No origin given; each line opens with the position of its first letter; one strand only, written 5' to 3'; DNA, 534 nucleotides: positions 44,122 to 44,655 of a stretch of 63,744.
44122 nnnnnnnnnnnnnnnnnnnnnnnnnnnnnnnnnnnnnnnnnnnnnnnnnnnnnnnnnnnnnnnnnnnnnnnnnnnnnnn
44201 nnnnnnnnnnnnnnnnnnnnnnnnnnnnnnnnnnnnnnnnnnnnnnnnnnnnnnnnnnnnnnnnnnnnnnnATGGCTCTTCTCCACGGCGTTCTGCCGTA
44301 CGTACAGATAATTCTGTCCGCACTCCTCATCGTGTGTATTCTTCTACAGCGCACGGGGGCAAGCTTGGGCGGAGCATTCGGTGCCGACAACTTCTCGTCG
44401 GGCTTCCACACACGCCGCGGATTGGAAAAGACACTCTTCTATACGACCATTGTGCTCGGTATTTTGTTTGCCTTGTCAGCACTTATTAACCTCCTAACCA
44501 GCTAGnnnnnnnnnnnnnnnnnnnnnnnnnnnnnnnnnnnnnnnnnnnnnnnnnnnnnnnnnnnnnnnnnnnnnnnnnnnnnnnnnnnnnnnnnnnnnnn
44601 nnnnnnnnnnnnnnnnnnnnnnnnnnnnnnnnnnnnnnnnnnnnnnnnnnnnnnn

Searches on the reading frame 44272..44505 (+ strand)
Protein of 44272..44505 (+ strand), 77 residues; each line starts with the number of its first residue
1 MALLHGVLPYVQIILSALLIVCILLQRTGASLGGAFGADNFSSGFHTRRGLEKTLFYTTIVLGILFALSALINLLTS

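Call 89: search_protein_families(library=pfam, proteins=[window:44272-44505:+], max_evalue=0.001)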
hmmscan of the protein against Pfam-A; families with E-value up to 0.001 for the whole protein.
window:44272-44505:+ (77 aa): 1 family
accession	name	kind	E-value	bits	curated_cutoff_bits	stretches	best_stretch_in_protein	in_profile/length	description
PF03840.19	SecG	-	7.1e-13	48.9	29.2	1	10-72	4-66/70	Preprotein translocase SecG subunit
